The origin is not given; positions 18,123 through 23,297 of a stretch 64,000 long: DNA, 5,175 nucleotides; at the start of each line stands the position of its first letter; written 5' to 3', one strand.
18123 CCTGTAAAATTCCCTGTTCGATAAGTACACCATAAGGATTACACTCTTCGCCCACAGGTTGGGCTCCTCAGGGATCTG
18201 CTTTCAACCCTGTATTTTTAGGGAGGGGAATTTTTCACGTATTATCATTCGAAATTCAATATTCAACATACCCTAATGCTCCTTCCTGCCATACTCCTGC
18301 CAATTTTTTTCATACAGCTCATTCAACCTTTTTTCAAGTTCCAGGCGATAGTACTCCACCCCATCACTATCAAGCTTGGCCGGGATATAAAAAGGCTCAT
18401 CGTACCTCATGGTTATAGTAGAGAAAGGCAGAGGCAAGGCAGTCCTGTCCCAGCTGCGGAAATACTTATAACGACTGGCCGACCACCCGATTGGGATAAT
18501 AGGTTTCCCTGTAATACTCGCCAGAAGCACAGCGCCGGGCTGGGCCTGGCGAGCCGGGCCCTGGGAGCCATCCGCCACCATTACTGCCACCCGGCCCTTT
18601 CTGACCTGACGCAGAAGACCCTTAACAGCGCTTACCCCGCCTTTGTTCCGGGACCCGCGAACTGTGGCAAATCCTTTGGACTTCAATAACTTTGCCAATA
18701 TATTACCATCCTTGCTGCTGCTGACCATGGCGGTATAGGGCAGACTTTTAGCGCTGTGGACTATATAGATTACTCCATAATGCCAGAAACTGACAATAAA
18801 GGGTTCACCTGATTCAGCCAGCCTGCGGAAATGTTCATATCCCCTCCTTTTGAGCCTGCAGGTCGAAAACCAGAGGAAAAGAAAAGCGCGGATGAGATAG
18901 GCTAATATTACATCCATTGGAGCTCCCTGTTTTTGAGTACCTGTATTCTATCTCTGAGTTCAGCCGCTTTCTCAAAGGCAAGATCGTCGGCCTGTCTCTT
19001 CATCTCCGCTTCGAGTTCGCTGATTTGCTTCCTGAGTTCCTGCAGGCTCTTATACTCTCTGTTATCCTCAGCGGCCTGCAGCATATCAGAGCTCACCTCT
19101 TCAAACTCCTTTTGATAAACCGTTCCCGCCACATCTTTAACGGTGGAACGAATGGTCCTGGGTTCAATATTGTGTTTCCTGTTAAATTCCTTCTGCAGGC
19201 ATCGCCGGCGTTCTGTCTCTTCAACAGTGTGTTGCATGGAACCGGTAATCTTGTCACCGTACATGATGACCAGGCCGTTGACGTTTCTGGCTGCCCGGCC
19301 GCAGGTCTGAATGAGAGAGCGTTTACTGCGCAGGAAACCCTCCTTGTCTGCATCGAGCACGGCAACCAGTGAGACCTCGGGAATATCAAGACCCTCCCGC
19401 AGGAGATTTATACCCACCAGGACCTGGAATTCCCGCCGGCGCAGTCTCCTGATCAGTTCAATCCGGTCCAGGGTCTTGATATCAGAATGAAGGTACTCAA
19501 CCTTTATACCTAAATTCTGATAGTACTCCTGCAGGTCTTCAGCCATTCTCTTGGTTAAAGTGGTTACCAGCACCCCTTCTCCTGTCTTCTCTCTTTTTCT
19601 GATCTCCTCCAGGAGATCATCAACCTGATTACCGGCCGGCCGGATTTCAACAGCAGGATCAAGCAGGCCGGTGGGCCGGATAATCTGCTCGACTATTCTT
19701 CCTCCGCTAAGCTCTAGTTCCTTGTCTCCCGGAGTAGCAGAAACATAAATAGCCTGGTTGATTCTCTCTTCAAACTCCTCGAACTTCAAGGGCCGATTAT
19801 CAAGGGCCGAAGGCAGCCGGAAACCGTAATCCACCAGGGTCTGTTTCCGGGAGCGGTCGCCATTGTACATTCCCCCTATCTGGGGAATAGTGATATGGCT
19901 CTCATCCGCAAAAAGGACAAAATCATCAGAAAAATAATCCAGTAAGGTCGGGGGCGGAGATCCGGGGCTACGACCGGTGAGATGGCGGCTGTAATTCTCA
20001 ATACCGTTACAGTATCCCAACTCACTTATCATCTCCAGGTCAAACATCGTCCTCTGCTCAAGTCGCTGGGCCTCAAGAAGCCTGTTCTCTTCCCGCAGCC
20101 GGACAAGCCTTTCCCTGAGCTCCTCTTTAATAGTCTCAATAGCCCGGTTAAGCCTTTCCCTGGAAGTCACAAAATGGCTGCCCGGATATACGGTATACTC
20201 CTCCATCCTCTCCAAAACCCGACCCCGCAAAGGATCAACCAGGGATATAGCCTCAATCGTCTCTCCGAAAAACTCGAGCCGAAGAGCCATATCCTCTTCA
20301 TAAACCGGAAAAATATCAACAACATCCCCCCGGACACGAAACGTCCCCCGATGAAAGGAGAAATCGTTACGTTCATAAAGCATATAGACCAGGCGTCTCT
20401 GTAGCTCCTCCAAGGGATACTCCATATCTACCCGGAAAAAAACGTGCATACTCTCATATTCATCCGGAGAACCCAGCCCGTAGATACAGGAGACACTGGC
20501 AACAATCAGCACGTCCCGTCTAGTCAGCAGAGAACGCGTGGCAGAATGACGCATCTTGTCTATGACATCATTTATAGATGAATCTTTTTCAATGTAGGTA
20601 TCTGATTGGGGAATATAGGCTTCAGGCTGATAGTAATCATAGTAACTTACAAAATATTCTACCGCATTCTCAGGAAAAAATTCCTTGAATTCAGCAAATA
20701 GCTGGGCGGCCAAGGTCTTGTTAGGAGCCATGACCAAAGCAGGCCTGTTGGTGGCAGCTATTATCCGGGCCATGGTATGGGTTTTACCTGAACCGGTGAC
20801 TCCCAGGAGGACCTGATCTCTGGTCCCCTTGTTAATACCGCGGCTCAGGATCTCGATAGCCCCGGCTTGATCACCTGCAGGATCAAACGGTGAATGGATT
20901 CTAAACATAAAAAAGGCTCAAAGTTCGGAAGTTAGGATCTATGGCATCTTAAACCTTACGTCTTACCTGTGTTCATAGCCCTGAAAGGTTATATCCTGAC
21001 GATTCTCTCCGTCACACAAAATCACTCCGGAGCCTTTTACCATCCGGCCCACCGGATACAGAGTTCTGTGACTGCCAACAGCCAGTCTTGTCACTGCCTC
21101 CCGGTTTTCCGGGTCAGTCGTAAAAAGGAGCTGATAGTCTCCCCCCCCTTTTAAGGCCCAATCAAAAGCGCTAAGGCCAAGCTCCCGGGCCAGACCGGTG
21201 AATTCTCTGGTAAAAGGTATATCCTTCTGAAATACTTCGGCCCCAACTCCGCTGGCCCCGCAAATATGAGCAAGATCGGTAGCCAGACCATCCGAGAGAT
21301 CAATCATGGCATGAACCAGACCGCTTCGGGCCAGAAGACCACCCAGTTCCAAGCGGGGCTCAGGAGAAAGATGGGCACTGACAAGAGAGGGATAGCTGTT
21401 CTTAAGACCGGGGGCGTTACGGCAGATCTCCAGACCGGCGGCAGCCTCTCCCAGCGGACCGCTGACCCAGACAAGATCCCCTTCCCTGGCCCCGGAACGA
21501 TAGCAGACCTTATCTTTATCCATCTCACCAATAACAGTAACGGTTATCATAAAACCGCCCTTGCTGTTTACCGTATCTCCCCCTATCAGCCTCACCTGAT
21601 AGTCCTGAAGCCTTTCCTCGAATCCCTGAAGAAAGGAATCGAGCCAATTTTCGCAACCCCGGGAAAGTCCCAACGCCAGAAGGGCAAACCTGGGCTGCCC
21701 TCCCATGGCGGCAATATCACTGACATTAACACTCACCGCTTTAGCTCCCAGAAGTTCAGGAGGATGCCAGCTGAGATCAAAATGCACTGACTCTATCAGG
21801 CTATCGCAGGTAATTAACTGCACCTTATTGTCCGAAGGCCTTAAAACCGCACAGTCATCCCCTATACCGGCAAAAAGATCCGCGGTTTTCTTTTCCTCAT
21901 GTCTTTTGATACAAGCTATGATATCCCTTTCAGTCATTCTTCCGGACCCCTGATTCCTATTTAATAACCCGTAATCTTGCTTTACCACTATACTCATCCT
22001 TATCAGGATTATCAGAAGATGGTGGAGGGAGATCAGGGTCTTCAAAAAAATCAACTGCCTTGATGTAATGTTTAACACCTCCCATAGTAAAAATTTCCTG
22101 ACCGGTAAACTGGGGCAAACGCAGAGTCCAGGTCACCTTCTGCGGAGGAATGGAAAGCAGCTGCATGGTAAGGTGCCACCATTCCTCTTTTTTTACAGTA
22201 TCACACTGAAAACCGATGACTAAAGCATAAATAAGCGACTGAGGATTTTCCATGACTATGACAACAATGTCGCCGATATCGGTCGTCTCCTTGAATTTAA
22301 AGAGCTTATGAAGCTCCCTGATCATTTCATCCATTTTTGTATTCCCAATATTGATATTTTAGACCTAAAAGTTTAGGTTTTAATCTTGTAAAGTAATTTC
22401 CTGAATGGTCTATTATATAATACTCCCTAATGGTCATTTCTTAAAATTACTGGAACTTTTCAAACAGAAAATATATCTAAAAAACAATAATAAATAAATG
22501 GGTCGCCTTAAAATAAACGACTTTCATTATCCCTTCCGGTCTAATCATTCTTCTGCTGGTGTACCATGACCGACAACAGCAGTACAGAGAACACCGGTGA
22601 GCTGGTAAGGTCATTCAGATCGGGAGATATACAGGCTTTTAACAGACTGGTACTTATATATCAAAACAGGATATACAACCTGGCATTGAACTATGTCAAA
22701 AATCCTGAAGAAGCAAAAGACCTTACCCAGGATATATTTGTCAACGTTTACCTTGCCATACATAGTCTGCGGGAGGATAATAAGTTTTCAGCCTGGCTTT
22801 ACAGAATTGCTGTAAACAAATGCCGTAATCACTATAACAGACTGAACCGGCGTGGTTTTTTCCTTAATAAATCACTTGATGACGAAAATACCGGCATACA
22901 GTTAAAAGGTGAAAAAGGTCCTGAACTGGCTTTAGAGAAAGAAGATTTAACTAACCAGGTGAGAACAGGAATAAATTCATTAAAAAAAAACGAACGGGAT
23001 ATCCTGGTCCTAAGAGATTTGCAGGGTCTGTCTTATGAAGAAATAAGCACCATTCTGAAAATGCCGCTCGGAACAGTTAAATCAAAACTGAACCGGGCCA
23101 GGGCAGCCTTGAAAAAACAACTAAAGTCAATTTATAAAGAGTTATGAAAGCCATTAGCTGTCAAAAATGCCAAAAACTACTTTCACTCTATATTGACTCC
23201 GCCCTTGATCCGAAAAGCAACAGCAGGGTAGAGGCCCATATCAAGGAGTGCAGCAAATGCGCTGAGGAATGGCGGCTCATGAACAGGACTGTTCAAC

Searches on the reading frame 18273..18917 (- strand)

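Call 61: search_protein_families(library=pfam, proteins=[window:18273-18917:-], max_evalue=0.00001)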
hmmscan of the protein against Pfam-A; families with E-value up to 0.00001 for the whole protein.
window:18273-18917:- (214 aa): 1 family
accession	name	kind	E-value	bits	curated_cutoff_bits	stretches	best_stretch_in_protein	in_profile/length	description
PF04028.18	DUF374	-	3.3e-20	71.9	26.8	1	58-122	5-69/69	Domain of unknown function (DUF374)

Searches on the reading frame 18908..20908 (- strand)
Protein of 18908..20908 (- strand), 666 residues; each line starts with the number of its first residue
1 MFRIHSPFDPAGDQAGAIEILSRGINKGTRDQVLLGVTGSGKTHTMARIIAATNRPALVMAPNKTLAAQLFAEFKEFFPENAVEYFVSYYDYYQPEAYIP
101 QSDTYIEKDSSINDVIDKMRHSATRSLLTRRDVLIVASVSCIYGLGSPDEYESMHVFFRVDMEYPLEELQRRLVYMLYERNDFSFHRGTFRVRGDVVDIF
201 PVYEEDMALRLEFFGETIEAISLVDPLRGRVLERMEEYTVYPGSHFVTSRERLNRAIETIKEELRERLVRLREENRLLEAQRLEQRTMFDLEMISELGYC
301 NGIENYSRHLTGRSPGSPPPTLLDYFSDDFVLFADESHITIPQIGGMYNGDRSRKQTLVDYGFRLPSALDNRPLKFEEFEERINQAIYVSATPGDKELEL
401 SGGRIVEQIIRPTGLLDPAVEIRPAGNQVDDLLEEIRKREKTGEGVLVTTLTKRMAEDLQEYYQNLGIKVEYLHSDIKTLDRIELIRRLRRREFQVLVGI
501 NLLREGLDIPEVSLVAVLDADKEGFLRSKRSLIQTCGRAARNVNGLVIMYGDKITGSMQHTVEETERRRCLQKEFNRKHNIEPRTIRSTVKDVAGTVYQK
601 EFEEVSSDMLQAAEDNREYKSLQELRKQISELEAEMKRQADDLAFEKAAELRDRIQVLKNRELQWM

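Call 45: search_protein_families(library=pfam, proteins=[window:18908-20908:-], max_evalue=1e-8)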
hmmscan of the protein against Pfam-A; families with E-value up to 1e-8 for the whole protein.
window:18908-20908:- (666 aa): 5 families
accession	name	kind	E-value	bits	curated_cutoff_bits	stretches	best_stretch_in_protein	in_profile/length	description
PF17757.6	UvrB_inter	-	6.7e-32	109.9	22.9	1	158-246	3-91/91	UvrB interaction domain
PF00271.37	Helicase_C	-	2.1e-19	70.2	23.5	1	429-542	3-109/110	Helicase conserved C-terminal domain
PF12344.14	UvrB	-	3.1e-18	65.8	27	1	549-590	1-42/43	Ultra-violet resistance protein B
PF04851.21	ResIII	-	2.7e-10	40.8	22.5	1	13-84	7-83/164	Type III restriction enzyme, res subunit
PF00270.35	DEAD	-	6.6e-09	36.2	26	0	14-87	4-80/167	DEAD/DEAH box helicase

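Call 46: find_related_loci(query=window:18908-20908:-, collection=genome_contigs, flank=3000)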
Query window:18908-20908:- (666 aa) in genome_contigs; peptide patterns used: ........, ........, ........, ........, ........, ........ (x = any residue, [..] = any of these).
600 stretches matched a pattern (row limit reached: there are more); 589 encode a relative of the query (tblastn E <= 1e-3); the best 80 are kept; 80 distinct loci.
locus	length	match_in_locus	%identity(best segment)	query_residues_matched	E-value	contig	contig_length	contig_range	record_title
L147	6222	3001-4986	76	2-666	0e+0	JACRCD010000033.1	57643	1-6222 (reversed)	MAG: Deltaproteobacteria bacterium isolate NC_groundwater_1637_Pr3_B-0.1um_54_18 SR-2_scaffold_141_959958, whole genome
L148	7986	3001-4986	73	1-666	0e+0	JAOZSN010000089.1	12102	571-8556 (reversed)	MAG: Deltaproteobacteria bacterium isolate GMC6.metabat2.200 GMC6_5667_length_12102_cov_7.620901, whole genome shotgun s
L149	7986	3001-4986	72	1-665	0e+0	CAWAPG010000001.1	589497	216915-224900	MAG: uncultured delta proteobacterium isolate MFD02923.bin.1.83 genome assembly, contig: contig_13459, whole genome shot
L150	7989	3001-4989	72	1-666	0e+0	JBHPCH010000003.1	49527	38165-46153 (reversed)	Thermodesulfobacteriota bacterium isolate SAG AM-311-B10 NODE_3_length_49527_cov_30.340799, whole genome shotgun sequenc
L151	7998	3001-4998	72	2-666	0e+0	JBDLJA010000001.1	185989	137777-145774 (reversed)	MAG: Thermodesulfobacteriota bacterium isolate MAG067 MAG067_1, whole genome shotgun sequence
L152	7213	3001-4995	70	2-664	0e+0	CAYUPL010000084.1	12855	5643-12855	MAG TPA_asm: uncultured Desulfopila sp. isolate SRP141376_co3_410 genome assembly, contig: NODE_13412_length_12855_cov_1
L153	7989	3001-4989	71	1-666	0e+0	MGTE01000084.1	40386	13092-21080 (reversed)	MAG: Deltaproteobacteria bacterium RIFOXYD12_FULL_57_12 rifoxyd3_full_scaffold_531, whole genome shotgun sequence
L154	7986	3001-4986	71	1-665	0e+0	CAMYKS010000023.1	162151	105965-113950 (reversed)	MAG: uncultured Desulfobulbaceae bacterium isolate FCS_M_Desulfobacterota_11 genome assembly, contig: scaffold_734, whol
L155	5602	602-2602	72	2-665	0e+0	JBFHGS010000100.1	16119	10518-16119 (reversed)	MAG: Desulfopila sp. isolate Mix_sand07.2021.05.G.161 k141_150572_length_16119_cov_118.1193, whole genome shotgun sequen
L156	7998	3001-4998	71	2-664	0e+0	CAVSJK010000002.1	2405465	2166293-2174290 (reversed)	MAG: uncultured delta proteobacterium isolate MFD01721.bin.1.248 genome assembly, contig: contig_1585, whole genome shot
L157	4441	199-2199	71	1-665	0e+0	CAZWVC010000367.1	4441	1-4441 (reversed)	MAG TPA_asm: uncultured Desulfocapsaceae bacterium isolate binchicken_co385_34 genome assembly, contig: NODE_17083_lengt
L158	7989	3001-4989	70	6-664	0e+0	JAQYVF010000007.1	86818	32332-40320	MAG: Desulfocapsa sp. isolate Sva_acohol_bin16 k141_206737_length_86818_cov_239.8968, whole genome shotgun sequence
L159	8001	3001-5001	70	2-665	0e+0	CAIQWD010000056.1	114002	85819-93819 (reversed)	MAG: uncultured delta proteobacterium isolate AM-2014_bin-3649 genome assembly, contig: bin-3649:056/117, whole genome s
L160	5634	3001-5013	71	2-664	0e+0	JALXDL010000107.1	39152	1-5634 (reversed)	MAG: Desulfobulbaceae bacterium isolate T2_metabat2_scaf2bin.285 T2_NODE_668_length_39152_cov_2.826393, whole genome sho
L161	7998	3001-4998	71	2-664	0e+0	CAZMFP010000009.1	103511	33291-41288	MAG TPA_asm: uncultured Desulfocapsaceae bacterium isolate SRP167671_co2_271 genome assembly, contig: NODE_208_length_10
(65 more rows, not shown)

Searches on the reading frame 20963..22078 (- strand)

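Call 61: search_protein_families(library=pfam, proteins=[window:20963-22078:-], max_evalue=0.00001)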
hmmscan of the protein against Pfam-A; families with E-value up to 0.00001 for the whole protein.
window:20963-22078:- (371 aa): 2 families
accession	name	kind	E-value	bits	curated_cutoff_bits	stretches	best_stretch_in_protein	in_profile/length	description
PF00586.29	AIRS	-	5.5e-30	104.5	24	1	73-186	1-112/112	AIR synthase related protein, N-terminal domain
PF02769.27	AIRS_C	-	8.6e-11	42.7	23.1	1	198-352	1-151/156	AIR synthase related protein, C-terminal domain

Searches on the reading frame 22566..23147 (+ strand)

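Call 61: search_protein_families(library=pfam, proteins=[window:22566-23147:+], max_evalue=0.00001)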
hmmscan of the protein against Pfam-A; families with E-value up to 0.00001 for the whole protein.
window:22566-23147:+ (193 aa): 4 families
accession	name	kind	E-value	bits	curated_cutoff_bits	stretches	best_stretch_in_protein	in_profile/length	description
PF04542.20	Sigma70_r2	-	2.1e-18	66.3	24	1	29-95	2-70/71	Sigma-70 region 2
PF08281.18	Sigma70_r4_2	-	2.3e-15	56.4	25.7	1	131-182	3-54/54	Sigma-70, region 4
PF04545.22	Sigma70_r4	-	6.2e-12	45.3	24.1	1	136-184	2-50/50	Sigma-70, region 4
PF07638.17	Sigma70_ECF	-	9.6e-10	39.1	21.1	1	9-187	3-184/185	ECF sigma factor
